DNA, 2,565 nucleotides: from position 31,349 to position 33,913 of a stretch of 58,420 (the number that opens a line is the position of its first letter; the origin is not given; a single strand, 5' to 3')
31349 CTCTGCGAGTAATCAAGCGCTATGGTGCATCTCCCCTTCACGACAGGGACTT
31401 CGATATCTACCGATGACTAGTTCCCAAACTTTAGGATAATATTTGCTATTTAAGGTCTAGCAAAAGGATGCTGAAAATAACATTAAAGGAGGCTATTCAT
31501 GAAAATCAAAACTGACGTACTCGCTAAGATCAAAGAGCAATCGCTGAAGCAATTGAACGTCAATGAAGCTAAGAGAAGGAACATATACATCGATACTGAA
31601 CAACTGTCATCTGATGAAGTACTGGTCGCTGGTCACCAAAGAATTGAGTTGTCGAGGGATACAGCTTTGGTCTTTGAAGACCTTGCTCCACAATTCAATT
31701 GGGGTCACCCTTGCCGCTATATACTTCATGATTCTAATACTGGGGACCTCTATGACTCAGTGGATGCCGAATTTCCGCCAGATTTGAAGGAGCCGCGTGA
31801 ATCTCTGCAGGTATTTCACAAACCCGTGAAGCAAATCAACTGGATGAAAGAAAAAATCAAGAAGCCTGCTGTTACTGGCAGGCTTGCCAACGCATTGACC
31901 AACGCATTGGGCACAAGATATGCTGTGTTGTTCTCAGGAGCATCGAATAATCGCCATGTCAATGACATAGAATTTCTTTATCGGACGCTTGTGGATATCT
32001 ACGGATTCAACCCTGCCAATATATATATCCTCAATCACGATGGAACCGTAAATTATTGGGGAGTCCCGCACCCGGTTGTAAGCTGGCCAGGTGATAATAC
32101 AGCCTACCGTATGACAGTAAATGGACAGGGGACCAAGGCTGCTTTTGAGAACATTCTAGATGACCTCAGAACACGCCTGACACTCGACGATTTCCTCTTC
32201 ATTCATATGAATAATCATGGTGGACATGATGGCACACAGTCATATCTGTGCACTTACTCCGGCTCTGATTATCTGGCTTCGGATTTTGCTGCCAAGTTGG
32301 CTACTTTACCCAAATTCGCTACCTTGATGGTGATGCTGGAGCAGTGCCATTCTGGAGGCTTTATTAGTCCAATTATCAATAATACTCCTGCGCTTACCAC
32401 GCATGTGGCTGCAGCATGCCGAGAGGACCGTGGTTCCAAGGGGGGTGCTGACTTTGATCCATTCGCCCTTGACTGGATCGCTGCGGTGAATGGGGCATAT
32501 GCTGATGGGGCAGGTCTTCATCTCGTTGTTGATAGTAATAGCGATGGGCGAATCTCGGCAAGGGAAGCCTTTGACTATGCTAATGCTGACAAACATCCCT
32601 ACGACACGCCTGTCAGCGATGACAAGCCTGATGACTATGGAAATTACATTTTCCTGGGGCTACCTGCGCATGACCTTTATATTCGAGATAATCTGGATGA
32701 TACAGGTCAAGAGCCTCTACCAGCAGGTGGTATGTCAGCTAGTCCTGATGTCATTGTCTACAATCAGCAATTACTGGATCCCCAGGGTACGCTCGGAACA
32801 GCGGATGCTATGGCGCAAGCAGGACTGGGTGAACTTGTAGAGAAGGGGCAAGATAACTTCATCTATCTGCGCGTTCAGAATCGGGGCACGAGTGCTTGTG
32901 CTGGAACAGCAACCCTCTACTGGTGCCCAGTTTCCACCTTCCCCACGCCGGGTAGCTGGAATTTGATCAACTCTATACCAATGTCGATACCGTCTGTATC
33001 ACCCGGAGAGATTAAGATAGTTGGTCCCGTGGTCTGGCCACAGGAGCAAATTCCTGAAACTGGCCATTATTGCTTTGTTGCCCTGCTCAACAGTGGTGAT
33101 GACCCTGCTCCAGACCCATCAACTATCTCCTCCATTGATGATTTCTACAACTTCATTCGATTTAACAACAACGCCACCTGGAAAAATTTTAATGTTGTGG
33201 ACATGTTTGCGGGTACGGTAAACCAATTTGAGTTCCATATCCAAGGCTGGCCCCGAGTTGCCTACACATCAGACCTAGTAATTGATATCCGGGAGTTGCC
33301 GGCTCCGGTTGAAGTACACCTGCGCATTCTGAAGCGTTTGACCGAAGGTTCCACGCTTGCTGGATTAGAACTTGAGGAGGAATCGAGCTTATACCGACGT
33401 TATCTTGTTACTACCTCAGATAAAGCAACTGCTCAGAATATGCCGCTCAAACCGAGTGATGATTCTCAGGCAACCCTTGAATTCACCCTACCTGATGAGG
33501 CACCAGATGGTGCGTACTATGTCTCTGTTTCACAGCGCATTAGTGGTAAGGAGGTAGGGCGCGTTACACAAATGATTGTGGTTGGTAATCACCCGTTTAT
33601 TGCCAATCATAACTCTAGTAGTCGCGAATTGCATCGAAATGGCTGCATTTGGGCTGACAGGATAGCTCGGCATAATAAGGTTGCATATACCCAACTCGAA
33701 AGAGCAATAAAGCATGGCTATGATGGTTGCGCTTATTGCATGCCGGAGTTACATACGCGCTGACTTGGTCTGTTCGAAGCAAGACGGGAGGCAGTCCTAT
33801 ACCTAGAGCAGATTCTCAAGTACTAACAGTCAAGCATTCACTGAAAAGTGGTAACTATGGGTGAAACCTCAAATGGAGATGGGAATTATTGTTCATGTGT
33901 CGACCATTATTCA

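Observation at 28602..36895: Riboswitch-fronted five-gene cluster: HhH/beta-rich giant, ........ mini-protein, legumain-like caspase-fold protease, AAA+ ATPase and VWA-MIDAS partner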

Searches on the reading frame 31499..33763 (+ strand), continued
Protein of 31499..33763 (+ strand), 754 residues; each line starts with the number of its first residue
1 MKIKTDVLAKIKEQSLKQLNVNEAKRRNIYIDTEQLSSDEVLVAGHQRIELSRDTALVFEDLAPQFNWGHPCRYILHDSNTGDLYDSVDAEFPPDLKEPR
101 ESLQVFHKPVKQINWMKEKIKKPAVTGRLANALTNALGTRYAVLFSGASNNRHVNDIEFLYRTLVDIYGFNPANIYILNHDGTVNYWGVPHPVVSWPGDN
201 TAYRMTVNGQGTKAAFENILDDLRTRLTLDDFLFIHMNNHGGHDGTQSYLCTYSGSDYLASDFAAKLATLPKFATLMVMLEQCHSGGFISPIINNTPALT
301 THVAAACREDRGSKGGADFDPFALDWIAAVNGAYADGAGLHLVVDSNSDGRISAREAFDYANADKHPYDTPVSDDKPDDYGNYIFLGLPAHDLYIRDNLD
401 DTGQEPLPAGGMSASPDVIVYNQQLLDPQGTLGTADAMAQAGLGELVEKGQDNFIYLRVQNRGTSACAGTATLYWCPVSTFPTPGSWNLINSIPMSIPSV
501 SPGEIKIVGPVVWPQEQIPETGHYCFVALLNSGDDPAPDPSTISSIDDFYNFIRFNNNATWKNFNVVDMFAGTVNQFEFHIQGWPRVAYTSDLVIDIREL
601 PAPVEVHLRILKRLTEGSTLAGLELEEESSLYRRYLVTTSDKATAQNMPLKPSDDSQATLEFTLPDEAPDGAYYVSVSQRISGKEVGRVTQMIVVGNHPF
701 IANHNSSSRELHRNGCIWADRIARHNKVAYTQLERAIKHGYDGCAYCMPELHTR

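Call 92: search_protein_families(library=padloc, alignment_id=A10, max_evalue=0.00001)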
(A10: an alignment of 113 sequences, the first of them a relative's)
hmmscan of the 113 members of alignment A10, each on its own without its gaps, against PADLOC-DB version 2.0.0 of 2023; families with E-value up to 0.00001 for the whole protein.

A. member 1, L001:4689-6338:+ (550 aa): 0 families

B. families by the number of members that match (of 113 scanned): 74 families (the first 25 are shown)
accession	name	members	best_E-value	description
PDLC04783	PDC-M72A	2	1.3e-52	-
PDLC02908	Ankyrin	2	1.2e-20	-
PDLC02903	pVip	2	4.5e-12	Viperins not associated with kinases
PDLC04140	mad8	2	5.1e-12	mads_8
PDLC02203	MzaA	2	5.7e-11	-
PDLC02904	pVip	2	7.6e-09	Viperins associated with kinases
PDLC03028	MTase_I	1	2.7e-166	Type I methyltransferase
PDLC03031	MTase_I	1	1.2e-97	Type I methyltransferase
PDLC03027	MTase_I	1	7.8e-92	Type I methyltransferase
PDLC03039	MTase_I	1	2.5e-86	Type I methyltransferase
PDLC03038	MTase_I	1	2.3e-85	Type I methyltransferase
PDLC03022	MTase_I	1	1.8e-80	Type I methyltransferase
PDLC03032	MTase_I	1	9.9e-62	Type I methyltransferase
PDLC01097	C3a214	1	1.8e-60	GlgB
PDLC03019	MTase_I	1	9.5e-59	Type I methyltransferase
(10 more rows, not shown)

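Call 95: find_encoding_contigs(protein=P0097, flank=6000, max_places=2)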
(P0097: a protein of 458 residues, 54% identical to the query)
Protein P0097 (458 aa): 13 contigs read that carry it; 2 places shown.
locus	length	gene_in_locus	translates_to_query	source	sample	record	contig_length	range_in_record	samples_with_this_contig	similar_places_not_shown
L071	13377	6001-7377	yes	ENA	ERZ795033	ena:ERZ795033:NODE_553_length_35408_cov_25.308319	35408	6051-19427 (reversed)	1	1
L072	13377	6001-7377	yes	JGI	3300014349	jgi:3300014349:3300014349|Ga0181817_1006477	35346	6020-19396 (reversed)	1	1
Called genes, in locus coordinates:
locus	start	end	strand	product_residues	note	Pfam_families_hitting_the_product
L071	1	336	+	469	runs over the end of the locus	PF07484:Collar, PF07589:PEP_exosort_dom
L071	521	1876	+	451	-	PF01564:Spermine_synth (faint)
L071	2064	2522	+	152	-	-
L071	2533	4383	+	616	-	-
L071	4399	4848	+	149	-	-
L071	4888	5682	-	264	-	-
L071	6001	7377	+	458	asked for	PF01650:Peptidase_C13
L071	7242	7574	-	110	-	-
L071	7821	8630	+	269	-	-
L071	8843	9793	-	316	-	PF00126:HTH_1, PF03466:LysR_substrate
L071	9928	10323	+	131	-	PF05099:TerB (weak)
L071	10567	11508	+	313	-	PF05982:Sbt_1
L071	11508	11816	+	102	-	PF00543:P-II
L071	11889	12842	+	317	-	PF13344:Hydrolase_6, PF00702:Hydrolase (weak), PF13242:Hydrolase_like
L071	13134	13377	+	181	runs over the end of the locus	PF00731:AIRC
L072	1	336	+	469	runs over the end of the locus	PF07484:Collar, PF07589:PEP_exosort_dom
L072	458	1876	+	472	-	PF01564:Spermine_synth (faint)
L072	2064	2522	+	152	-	-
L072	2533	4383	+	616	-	-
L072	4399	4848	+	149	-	-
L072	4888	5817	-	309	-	-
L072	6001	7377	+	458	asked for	PF01650:Peptidase_C13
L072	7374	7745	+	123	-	-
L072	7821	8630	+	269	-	-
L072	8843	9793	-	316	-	PF00126:HTH_1, PF03466:LysR_substrate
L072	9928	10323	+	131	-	PF05099:TerB (weak)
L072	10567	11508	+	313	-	PF05982:Sbt_1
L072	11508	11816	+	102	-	PF00543:P-II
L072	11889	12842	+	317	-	PF13344:Hydrolase_6, PF00702:Hydrolase (weak), PF13242:Hydrolase_like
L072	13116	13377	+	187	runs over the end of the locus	PF00731:AIRC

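Call 96: find_encoding_contigs(protein=P0119, flank=6000, max_places=1)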
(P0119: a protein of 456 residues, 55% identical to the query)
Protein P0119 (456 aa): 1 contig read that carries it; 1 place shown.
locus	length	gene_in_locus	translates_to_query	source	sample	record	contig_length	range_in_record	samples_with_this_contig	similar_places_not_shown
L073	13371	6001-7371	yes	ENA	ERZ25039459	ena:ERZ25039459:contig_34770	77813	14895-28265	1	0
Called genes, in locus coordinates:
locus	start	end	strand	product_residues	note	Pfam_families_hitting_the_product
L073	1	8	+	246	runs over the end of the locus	PF01255:Prenyltransf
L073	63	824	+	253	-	PF01148:CTP_transf_1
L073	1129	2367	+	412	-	PF00438:S-AdoMet_synt_N, PF02772:S-AdoMet_synt_M, PF02773:S-AdoMet_synt_C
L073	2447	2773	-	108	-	PF00085:Thioredoxin, PF13899:Thioredoxin_7 (faint), PF04756:OST3_OST6 (weak), PF13098:Thioredoxin_2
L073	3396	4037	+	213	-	PF04140:ICMT, PF04191:PEMT (faint)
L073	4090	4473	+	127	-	-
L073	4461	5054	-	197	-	PF01145:Band_7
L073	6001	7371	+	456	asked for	PF01650:Peptidase_C13 (weak)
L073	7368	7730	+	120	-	-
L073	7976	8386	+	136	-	-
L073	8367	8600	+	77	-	-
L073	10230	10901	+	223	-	-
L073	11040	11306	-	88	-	-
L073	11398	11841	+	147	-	PF12850:Metallophos_2 (weak)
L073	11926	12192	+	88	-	PF02604:PhdYeFM_antitox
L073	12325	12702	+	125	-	PF01475:FUR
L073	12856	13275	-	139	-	-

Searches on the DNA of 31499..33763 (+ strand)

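Call 15: search_rna_families(sources=[L001, L002, L003, L004, L005, L006, L007, L008, L009, L010, L011], threshold=gathering)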
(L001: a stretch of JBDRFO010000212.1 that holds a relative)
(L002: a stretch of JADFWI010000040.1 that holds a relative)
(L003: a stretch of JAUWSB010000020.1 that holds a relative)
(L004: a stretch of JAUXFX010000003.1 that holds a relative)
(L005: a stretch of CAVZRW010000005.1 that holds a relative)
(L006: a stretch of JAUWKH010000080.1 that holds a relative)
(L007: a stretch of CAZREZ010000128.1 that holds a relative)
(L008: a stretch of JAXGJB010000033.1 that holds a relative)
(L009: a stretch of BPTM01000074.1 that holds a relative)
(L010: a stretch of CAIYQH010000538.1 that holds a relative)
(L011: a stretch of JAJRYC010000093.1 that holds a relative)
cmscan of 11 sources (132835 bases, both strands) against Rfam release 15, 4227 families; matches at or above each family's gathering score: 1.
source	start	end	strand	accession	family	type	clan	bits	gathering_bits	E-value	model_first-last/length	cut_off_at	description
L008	15137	15229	-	RF00005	tRNA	Gene; tRNA;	CL00001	55.2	29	7.9e-09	1-71/71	no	tRNA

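Call 16: search_rna_families(sources=[L012, L013, L014, L015, L016, L017, L018, L019, L021], threshold=gathering)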
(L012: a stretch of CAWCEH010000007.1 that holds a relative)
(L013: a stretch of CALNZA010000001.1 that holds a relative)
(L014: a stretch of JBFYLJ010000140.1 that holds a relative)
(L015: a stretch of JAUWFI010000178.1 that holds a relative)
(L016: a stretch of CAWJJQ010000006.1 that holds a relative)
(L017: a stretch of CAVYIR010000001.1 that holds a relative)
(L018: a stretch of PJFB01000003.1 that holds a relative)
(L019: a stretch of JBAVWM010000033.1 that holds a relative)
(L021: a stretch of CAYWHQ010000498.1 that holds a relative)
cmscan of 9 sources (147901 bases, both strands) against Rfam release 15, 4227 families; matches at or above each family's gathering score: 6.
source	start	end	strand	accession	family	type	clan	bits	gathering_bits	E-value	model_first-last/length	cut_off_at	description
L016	13459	16387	-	RF02541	LSU_rRNA_bacteria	Gene; rRNA;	CL00112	2771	50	0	1-2925/2925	no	Bacterial large subunit ribosomal RNA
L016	17125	18625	-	RF00177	SSU_rRNA_bacteria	Gene; rRNA;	CL00111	1543.8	50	0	1-1533/1533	no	Bacterial small subunit ribosomal RNA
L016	13228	13344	-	RF00001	5S_rRNA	Gene; rRNA;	CL00113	97.1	38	1.6e-19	1-120/120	no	5S ribosomal RNA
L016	16682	16755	-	RF00005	tRNA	Gene; tRNA;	CL00001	67.9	29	2.8e-12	1-71/71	no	tRNA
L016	16774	16846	-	RF00005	tRNA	Gene; tRNA;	CL00001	62.8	29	6.8e-11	1-71/71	no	tRNA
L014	19640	19711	-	RF00005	tRNA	Gene; tRNA;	CL00001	56.3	29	4.2e-09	1-71/71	no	tRNA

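Call 67: search_rna_families(sources=[L029, L030, L031, L032, L033, L034, L036], threshold=gathering)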
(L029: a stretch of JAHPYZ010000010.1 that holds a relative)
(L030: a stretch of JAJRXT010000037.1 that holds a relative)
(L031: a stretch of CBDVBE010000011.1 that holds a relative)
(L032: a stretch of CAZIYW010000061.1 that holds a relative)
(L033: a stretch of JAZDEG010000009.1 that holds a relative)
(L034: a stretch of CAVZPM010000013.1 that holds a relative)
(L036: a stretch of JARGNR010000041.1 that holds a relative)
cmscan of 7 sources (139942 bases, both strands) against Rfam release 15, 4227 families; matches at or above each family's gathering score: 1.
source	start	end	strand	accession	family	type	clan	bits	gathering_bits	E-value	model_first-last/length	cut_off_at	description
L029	6812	6913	+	RF00005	tRNA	Gene; tRNA;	CL00001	40.6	29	8.5e-05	1-71/71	no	tRNA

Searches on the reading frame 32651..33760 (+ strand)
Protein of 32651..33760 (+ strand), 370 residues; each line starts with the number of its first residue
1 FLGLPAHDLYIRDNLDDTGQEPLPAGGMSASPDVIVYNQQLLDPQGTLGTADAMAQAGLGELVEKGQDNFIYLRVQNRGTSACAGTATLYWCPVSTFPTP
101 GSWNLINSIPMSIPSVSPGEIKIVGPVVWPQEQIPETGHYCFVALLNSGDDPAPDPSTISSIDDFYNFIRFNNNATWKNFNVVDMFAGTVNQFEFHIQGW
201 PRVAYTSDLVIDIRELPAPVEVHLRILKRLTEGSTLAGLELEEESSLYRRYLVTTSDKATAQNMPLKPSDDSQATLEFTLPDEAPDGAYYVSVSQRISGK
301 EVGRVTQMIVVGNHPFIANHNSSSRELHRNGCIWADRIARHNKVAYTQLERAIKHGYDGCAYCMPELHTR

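Call 73: search_protein_representatives(protein=window:32651-33760:+)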
Query: 370 residues. Proteins with E-value up to 0.001 (for the whole library): 1598; up to 1e-10: 690; up to 1e-30: 180. The best 150 are listed.
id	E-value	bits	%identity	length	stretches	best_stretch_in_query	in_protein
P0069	2.3e-145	500.9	58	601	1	1-369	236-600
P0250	3.7e-131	454.2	55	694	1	2-369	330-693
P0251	4.9e-129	447.2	53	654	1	2-367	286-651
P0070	9.7e-129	446.2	54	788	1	1-369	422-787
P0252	1.7e-118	412.5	51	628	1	4-369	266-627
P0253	1.4e-113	396.3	50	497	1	7-368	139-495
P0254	1.1e-108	380.2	48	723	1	4-369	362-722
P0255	1.1e-107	376.9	48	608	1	7-369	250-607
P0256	7.4e-99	347.9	46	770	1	6-368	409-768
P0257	1.8e-98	346.6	45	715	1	7-368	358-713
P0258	3.2e-97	342.5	44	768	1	6-367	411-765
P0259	4.9e-94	332.0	45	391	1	2-369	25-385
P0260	4.3e-93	328.9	41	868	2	1-366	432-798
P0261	3.1e-92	326.1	42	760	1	1-369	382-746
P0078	2.6e-82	293.4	42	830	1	1-367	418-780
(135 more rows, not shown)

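Call 78: search_protein_families(library=pfam, alignment_id=A9, max_evalue=0.001)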
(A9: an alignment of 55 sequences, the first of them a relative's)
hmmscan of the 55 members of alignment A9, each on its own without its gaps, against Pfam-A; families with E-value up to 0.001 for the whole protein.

A. member 1, P0256 (770 aa): 5 families
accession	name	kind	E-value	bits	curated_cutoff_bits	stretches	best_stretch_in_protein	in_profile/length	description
PF22544.2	HYDIN_VesB_CFA65-like_Ig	-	2.2e-15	57.1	25.5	1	311-401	9-100/100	HYDIN/CFA65/VesB-like, Ig-like domain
PF15780.11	ASH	-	6.3e-14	52.4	27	1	308-393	11-96/98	Abnormal spindle-like microcephaly-assoc'd, ASPM-SPD-2-Hydin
PF07610.17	DUF1573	-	4.3e-10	39.9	26.1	1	311-401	7-97/98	Protein of unknown function (DUF1573)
PF22073.2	Cep192_D4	-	2.6e-09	37.7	35.5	1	312-393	11-102/112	Cep192 domain 4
PF24507.1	Ig_CFAP65_4th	-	2.9e-05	24.8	27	0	327-388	2-63/76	CFAP65, fourth Ig-like domain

B. families by the number of members that match (of 55 scanned): 26 families (the first 25 are shown)
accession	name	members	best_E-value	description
PF00082.27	Peptidase_S8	37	1.2e-56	Subtilase family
PF02868.21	Peptidase_M4_C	3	3.4e-33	Thermolysin metallopeptidase, alpha-helical domain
PF01447.24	Peptidase_M4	3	8.1e-31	Thermolysin metallopeptidase, catalytic domain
PF07705.17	CARDB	3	1.2e-19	CARDB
PF07504.19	FTP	3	9.9e-14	Fungalysin/Thermolysin Propeptide Motif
PF22544.2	HYDIN_VesB_CFA65-like_Ig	2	2.2e-15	HYDIN/CFA65/VesB-like, Ig-like domain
PF15780.11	ASH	2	6.3e-14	Abnormal spindle-like microcephaly-assoc'd, ASPM-SPD-2-Hydin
PF22073.2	Cep192_D4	2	1.5e-12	Cep192 domain 4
PF07691.17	PA14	2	1.1e-11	PA14 domain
PF07610.17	DUF1573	2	4.3e-10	Protein of unknown function (DUF1573)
PF24507.1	Ig_CFAP65_4th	2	1.6e-07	CFAP65, fourth Ig-like domain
PF03413.25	PepSY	2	4.5e-07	Peptidase propeptide and YPEB domain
PF00246.29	Peptidase_M14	1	1.8e-43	Zinc carboxypeptidase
PF07732.21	Cu-oxidase_3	1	5.4e-22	Multicopper oxidase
PF07731.20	Cu-oxidase_2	1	5e-19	Multicopper oxidase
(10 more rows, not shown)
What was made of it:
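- The C-terminal beta-sandwich module also occurs on peptidase types that are usually secreted (M4 with FTP/PepSY, call 78), and an EF-hand-like Ca2+ loop is more typical of extracellular bacterial proteins. The C-terminal module also occurs on M4, M14 and M36 peptidases and on a multicopper oxidase (call 78).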

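Call 80: search_protein_families(library=pfam, proteins=[window:32651-33580:+], max_evalue=10)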
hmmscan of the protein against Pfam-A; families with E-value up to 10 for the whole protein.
window:32651-33580:+ (310 aa): 2 families
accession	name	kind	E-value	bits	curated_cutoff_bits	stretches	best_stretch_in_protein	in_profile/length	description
PF01835.25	MG2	-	0.0037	18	32.8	1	251-296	38-83/96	MG2 domain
PF10633.15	NPCBM_assoc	-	0.31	11.7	24.4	0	264-294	44-74/78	NPCBM-associated, NEW3 domain of alpha-galactosidase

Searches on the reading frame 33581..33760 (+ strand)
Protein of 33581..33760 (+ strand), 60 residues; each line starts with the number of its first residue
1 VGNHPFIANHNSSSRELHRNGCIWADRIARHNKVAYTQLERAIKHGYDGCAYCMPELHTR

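Call 80: search_protein_families(library=pfam, proteins=[window:33581-33760:+], max_evalue=10)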
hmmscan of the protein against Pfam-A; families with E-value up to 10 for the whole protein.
window:33581-33760:+ (60 aa): 3 families
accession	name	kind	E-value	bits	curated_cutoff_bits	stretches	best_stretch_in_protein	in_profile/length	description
PF19746.4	DUF6233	-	0.045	14.3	27.6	1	11-56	11-55/59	Family of unknown function (DUF6233)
PF02805.21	Ada_Zn_binding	-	0.1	13.1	23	1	30-56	39-65/65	Metal binding domain of Ada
PF12933.13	FTO_NTD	-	0.1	12.3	27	1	12-52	32-71/275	FTO catalytic domain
